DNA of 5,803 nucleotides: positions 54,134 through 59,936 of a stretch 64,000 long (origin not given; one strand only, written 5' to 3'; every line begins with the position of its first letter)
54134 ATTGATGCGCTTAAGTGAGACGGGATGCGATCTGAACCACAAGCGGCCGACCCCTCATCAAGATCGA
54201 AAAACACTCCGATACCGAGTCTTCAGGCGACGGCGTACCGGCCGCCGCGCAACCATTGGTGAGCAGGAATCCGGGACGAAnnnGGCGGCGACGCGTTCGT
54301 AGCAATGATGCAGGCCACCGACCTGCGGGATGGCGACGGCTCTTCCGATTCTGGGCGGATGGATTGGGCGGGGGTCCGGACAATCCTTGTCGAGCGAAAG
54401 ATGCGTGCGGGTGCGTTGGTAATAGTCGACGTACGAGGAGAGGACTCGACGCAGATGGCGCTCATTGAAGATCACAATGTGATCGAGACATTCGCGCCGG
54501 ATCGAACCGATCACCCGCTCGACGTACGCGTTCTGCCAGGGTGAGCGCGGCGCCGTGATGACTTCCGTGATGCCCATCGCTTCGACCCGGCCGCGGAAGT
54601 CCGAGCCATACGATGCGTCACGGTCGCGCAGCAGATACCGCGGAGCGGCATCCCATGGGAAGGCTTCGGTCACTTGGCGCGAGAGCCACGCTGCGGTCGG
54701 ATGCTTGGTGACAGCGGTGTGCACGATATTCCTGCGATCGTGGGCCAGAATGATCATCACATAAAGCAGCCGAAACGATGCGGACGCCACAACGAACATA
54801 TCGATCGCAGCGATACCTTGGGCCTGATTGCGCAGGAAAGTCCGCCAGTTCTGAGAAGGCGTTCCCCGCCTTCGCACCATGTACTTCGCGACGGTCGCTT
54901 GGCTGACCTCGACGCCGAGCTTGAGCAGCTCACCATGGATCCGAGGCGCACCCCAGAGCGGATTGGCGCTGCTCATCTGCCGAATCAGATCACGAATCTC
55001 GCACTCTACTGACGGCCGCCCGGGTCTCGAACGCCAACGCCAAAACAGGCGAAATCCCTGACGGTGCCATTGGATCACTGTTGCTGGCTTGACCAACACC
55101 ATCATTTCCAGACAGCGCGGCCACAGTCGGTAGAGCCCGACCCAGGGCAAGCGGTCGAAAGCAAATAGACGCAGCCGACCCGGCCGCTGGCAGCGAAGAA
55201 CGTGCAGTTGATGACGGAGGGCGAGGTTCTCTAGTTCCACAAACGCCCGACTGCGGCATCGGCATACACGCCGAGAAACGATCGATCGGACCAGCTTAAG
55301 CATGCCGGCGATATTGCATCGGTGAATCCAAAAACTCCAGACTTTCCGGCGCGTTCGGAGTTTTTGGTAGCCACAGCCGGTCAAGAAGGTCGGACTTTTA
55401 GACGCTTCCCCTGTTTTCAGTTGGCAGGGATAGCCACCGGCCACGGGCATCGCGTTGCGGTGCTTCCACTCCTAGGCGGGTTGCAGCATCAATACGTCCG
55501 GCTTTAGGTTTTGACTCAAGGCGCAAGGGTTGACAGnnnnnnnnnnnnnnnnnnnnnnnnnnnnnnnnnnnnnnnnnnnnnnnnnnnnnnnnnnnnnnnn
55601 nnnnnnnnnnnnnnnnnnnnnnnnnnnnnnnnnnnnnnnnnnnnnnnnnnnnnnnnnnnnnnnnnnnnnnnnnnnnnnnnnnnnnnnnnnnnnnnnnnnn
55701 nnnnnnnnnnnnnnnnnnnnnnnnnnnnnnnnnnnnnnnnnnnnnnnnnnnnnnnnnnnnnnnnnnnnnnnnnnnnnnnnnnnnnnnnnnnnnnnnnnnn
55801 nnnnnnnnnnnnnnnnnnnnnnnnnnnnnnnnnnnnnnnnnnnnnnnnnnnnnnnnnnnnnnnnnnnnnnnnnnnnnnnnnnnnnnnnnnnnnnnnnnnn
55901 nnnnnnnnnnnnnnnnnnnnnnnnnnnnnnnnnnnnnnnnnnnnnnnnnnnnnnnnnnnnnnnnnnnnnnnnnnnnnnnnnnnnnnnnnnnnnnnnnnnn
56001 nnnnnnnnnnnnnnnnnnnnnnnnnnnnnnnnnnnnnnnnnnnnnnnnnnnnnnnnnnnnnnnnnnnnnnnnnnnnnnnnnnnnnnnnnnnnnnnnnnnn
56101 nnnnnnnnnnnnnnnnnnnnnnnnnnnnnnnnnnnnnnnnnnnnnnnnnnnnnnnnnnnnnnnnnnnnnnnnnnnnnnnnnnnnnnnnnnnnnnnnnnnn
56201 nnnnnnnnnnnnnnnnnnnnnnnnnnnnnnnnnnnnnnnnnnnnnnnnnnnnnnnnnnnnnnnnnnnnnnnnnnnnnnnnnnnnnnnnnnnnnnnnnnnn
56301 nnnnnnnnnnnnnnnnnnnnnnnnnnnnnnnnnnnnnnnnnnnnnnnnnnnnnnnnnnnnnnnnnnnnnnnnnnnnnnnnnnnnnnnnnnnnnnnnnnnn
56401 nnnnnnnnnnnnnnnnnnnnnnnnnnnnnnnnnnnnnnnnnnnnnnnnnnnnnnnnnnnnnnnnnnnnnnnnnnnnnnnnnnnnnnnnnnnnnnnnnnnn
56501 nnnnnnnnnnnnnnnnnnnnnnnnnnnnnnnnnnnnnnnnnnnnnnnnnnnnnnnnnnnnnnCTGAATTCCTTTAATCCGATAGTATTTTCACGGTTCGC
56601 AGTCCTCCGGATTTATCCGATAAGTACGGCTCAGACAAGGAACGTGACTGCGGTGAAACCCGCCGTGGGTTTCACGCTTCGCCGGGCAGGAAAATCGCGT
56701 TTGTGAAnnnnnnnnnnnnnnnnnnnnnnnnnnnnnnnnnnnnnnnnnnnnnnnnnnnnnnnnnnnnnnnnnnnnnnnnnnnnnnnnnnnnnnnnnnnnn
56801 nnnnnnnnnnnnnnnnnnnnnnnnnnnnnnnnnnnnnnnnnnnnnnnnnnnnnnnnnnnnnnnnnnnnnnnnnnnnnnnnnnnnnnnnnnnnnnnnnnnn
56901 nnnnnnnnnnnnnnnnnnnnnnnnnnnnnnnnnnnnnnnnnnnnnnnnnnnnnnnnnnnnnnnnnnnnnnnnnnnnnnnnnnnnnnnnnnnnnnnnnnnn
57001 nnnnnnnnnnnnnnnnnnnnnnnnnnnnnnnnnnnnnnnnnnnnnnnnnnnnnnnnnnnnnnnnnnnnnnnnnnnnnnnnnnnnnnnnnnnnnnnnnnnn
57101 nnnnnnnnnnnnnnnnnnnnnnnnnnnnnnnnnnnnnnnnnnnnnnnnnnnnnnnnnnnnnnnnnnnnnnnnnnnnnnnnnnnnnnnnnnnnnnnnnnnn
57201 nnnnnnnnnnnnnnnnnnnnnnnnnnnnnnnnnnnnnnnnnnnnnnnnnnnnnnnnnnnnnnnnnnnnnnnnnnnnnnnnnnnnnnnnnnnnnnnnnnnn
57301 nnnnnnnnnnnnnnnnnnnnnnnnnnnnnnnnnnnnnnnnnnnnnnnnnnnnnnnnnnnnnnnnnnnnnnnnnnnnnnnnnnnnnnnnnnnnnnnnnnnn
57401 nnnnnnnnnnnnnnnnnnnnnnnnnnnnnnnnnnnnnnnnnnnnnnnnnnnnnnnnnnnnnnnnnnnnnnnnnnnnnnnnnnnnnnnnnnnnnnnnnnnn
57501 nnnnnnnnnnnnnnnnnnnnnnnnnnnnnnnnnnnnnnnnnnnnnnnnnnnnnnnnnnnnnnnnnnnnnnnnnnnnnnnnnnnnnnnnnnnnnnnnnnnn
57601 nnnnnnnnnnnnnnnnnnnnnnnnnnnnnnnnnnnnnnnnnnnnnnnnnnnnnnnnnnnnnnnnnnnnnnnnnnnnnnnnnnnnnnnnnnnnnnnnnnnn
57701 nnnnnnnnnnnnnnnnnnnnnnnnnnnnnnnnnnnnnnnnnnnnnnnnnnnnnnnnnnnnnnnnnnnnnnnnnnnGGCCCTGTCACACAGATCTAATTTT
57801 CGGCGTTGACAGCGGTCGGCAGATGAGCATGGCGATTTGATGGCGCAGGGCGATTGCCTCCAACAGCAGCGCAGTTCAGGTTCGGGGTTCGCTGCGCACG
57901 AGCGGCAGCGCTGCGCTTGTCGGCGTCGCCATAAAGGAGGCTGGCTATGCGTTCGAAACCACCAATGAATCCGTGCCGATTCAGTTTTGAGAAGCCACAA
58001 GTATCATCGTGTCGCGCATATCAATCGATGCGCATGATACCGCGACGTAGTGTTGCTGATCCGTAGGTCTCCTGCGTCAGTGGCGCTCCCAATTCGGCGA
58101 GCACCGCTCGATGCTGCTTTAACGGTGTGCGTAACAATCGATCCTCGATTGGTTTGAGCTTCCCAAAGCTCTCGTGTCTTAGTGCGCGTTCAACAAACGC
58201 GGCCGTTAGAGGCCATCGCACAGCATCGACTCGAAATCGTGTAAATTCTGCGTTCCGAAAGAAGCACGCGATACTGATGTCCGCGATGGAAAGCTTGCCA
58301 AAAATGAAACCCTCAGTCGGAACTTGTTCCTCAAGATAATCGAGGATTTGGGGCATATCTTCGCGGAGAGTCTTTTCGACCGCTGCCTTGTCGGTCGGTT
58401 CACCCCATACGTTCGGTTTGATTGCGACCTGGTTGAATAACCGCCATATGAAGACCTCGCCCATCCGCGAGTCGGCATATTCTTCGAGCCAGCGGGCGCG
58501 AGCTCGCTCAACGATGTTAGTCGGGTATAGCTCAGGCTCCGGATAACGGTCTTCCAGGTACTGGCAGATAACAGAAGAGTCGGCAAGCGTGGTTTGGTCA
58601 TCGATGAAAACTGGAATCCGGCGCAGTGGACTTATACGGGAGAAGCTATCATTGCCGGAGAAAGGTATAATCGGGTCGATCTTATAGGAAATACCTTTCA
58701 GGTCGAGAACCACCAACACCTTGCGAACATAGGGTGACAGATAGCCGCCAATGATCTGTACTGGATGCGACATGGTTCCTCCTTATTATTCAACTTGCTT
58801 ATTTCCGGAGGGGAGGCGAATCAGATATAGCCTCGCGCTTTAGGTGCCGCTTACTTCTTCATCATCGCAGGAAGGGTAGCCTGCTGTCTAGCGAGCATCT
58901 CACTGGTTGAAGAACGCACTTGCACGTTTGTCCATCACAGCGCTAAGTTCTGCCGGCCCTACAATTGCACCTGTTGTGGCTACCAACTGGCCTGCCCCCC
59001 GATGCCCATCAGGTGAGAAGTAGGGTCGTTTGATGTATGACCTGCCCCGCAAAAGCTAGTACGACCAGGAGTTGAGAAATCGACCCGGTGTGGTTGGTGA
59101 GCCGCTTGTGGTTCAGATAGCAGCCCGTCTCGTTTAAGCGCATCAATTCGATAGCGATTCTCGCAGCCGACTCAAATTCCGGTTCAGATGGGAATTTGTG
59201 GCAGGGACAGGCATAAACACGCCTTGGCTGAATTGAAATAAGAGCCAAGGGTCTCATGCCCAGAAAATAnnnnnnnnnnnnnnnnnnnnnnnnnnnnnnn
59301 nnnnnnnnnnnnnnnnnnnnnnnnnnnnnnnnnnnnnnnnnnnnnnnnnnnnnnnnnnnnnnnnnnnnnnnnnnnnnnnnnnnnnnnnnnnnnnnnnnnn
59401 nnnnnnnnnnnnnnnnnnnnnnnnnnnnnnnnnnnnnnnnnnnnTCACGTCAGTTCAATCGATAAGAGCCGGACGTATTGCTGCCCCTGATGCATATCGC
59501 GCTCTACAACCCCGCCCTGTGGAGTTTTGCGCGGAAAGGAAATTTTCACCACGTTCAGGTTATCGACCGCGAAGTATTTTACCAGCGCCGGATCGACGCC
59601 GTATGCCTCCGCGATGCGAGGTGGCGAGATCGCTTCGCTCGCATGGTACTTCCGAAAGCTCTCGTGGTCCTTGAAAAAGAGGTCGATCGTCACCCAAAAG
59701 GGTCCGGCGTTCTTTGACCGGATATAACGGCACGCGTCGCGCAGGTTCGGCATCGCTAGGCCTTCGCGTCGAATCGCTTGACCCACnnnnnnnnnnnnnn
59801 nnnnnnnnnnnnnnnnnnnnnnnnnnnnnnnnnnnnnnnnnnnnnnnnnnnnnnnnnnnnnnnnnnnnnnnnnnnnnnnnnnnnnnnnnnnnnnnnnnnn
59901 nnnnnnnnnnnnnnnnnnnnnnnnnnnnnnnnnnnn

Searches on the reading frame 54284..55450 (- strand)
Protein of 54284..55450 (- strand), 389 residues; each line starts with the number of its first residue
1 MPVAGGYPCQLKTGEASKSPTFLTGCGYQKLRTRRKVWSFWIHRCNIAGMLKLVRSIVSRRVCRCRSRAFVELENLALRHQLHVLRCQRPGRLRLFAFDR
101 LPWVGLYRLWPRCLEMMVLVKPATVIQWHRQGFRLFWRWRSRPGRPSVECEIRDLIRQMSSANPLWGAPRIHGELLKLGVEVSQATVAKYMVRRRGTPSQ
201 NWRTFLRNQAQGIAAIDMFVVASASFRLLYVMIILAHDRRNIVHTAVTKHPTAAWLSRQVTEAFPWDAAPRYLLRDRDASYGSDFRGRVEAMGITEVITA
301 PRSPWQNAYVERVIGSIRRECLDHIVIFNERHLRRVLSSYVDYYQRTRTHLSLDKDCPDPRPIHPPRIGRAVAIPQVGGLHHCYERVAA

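Call 43: search_protein_families(library=ncbifam, proteins=[window:54284-55450:-], max_evalue=0.001)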
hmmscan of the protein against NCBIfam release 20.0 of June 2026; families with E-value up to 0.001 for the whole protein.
window:54284-55450:- (389 aa): 3 families
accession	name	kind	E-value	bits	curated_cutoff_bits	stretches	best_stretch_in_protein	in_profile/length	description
NF033516.0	transpos_IS3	equivalog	3.3e-25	89.1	160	1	123-358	107-365/369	IS3 family transposase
NF033577.2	transpos_IS481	equivalog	1.2e-19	70.9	224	1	147-358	58-280/284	IS481 family transposase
NF033546.1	transpos_IS21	equivalog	0.0009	18.8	160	0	285-352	205-273/294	IS21 family transposase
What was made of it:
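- Closest known: IS481 / IS3 superfamily insertion sequences. Same: The best NCBIfam hits are transpos_IS481 and transpos_IS3 (call 43).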

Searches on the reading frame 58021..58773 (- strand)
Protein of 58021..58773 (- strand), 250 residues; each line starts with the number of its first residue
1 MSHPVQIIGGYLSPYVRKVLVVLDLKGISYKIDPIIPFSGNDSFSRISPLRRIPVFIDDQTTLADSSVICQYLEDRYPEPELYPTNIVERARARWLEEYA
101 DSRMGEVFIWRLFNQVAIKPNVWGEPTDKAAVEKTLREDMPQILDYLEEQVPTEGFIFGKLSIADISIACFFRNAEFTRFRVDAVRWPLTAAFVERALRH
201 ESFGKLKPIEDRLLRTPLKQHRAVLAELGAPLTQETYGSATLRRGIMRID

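Call 13: search_protein_families(library=pfam, proteins=[window:58021-58773:-], max_evalue=0.01)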
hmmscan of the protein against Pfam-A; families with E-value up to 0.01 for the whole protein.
window:58021-58773:- (250 aa): 8 families
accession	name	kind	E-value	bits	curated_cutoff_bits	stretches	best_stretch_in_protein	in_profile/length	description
PF13417.12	GST_N_3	-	1.3e-21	77.1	22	1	11-80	5-74/75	Glutathione S-transferase, N-terminal domain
PF13409.12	GST_N_2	-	7.9e-17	62.1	25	1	13-76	2-70/70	Glutathione S-transferase, N-terminal domain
PF02798.26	GST_N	-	9.1e-09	36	20.9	1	13-74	11-75/76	Glutathione S-transferase, N-terminal domain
PF00043.30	GST_C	-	7.2e-06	26.6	20.7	1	116-200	8-92/93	Glutathione S-transferase, C-terminal domain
PF13410.11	GST_C_2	-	3e-05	24.5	24.9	1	136-195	7-68/69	Glutathione S-transferase, C-terminal domain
PF14497.11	GST_C_3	-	3.4e-05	24.4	21.6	1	127-197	16-91/104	Glutathione S-transferase, C-terminal domain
PF17172.10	GST_N_4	-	0.00027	22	30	1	14-114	1-95/99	Glutathione S-transferase N-terminal domain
PF22441.2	CLIC-like_N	-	0.0039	17.8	23.5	0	13-77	19-83/86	CLIC-like N-terminal domain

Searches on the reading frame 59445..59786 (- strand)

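Call 13: search_protein_families(library=pfam, proteins=[window:59445-59786:-], max_evalue=0.01)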
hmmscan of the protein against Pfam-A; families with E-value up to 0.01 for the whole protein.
window:59445-59786:- (113 aa): 1 family
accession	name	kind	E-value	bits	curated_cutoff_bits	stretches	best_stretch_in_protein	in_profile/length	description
PF14330.11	DUF4387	-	1.1e-32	113.1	27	1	15-111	1-98/98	Domain of unknown function (DUF4387)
